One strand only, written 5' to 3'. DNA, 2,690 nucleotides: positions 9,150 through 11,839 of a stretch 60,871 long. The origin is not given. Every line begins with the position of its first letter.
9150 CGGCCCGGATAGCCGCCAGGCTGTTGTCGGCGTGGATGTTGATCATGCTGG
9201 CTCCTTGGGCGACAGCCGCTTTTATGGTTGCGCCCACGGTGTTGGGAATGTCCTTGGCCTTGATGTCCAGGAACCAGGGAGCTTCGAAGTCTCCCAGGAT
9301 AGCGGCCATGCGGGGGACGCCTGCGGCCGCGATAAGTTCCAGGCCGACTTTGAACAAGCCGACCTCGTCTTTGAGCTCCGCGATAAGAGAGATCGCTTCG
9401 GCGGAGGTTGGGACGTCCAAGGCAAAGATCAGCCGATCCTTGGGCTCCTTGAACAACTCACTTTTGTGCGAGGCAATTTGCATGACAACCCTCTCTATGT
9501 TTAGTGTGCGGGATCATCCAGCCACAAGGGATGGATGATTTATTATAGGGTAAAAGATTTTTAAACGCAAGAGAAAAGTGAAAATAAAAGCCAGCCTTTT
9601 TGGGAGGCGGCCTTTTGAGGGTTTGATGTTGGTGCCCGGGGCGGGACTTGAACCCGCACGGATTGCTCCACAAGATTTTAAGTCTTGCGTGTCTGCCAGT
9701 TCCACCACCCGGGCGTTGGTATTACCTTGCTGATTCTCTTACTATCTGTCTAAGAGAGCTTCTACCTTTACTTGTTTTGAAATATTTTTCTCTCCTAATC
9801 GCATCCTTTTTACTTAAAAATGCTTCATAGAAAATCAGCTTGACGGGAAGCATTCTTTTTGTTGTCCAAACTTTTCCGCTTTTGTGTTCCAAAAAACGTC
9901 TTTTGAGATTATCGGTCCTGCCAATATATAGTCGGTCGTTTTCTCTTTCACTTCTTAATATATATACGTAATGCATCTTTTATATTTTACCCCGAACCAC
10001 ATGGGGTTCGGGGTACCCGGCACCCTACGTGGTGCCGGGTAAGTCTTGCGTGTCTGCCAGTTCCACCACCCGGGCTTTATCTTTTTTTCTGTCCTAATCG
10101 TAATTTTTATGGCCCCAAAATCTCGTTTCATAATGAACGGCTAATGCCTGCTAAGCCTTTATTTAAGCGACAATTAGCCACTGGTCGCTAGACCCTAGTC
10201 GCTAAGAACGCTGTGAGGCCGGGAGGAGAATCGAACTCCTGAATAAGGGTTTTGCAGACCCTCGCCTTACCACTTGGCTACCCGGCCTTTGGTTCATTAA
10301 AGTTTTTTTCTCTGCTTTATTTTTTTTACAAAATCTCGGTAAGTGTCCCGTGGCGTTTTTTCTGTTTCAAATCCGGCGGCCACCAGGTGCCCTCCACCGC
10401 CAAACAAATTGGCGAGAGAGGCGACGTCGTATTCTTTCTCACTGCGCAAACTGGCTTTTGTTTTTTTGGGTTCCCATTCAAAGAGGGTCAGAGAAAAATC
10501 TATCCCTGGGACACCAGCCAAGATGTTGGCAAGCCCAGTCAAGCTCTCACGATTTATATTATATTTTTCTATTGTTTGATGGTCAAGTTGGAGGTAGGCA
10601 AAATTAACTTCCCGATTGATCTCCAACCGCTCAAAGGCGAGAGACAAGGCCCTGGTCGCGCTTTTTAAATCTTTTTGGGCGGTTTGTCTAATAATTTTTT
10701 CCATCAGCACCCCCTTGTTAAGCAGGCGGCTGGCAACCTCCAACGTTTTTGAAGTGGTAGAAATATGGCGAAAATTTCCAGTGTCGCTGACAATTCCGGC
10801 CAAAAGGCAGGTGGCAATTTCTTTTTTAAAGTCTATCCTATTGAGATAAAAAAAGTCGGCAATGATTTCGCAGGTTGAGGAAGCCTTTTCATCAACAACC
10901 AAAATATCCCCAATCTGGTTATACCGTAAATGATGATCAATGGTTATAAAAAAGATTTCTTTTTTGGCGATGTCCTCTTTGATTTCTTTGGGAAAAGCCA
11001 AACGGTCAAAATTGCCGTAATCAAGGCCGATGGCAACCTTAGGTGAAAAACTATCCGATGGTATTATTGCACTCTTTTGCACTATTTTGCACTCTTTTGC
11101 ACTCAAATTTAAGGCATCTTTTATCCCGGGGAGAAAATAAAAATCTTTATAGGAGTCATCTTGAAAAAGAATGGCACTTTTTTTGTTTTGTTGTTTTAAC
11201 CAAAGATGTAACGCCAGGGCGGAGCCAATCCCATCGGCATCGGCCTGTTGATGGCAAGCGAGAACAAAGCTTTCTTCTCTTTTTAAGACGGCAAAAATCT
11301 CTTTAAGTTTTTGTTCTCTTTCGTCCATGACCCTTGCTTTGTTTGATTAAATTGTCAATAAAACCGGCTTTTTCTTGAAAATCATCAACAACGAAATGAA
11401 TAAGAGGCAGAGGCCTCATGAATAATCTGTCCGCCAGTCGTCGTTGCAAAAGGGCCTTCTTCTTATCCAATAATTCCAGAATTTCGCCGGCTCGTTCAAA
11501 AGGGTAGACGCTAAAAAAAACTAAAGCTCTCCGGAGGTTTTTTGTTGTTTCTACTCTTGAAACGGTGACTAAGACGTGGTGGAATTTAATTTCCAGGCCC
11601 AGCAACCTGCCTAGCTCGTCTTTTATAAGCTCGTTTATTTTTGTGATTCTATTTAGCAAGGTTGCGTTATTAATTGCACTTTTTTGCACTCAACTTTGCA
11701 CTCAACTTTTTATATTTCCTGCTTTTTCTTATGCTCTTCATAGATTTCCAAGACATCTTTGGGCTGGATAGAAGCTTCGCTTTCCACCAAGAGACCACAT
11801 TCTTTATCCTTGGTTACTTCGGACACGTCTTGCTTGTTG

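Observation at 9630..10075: GIY-YIG nuclease gene bracketed by an exact duplication of the tRNA-Leu(UAA) 5' half that breaks inside the anticodon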

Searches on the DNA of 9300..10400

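Call 5: search_rna_families(source=window, start=9300, end=10400, threshold=evalue, max_evalue=10, show_alignments=3)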
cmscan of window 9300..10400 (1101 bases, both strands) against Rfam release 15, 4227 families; matches with E-value up to 10: 7.
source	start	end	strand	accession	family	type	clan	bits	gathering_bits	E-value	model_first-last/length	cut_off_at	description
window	10216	10287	-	RF00005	tRNA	Gene; tRNA;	CL00001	67.9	29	2.1e-14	1-71/71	no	tRNA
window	9633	9714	-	RF00005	tRNA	Gene; tRNA;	CL00001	58.6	29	7.3e-12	1-71/71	no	tRNA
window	9716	9808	+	RF00537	snoMe28S-Am2634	Gene; snRNA; snoRNA; CD-box;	-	22.7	50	0.55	1-97/97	no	Small nucleolar RNA Me28S-Am2634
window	9634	9714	-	RF01684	mascRNA-menRNA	Gene;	-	20.6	42.5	0.26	1-56/56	no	MALAT1-associated small cytoplasmic RNA/MEN beta RNA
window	9632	9714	+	RF04354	Plastid-ycf2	Cis-reg;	-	19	65.7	0.62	1-75/75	no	Plastid-ycf2 5UTR RNA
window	9581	9659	-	RF00506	Thr_leader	Cis-reg; leader;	-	15.8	55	5.1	1-118/118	no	Threonine operon leader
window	9953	10045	+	RF02076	STnc100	Gene; sRNA;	-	12.9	47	4.7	1-206/206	no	Gammaproteobacterial sRNA STnc100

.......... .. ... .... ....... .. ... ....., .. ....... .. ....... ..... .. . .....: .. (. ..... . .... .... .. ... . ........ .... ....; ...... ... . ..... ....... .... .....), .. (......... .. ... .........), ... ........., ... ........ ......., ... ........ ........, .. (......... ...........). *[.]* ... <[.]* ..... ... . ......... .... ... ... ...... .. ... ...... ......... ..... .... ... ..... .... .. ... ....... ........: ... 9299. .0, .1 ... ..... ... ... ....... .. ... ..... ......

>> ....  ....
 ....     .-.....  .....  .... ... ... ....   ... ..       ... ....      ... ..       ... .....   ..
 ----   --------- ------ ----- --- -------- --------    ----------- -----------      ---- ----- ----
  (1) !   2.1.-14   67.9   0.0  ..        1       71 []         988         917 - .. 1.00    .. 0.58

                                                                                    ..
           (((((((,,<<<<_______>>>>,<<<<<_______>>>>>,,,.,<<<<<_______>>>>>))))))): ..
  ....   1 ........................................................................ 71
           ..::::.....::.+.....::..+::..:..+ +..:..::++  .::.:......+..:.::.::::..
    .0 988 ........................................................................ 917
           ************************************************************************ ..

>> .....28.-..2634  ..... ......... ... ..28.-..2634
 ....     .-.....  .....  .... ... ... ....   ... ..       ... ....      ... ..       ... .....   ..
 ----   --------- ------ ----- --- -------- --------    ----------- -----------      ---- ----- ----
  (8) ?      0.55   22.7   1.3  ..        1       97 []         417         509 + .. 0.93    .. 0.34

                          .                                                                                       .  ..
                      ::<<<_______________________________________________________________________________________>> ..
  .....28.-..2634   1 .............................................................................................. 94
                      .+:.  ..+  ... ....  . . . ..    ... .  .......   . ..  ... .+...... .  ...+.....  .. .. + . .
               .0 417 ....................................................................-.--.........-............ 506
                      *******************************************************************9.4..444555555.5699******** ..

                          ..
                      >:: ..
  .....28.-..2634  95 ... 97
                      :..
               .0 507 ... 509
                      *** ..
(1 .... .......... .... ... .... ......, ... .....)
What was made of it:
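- On Group I intron in tRNA-Leu(UAA): No intron or ribozyme family matches at E<=10 in 9300-10400 on either strand (call 5).
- Closest known: Group I intron of tRNA-Leu. Different: No ribozyme is present (call 5), an intact gene lies alongside, and other tRNAs and other loops are also used.
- No group I or II intron or ribozyme model matches at E<=10 (call 5).
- Tried and rejected: Only the two tRNAs matched; the other hits are chance-level (call 5).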

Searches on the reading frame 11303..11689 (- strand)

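Call 58: search_protein_families(library=pfam, proteins=[window:11303-11689:-], max_evalue=0.001)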
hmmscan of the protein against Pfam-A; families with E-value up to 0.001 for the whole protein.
window:11303-11689:- (128 aa): 1 family
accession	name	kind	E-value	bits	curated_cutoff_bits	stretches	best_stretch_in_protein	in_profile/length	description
PF02033.23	RBFA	-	1.5e-17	64.2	34.7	1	14-115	1-105/105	Ribosome-binding factor A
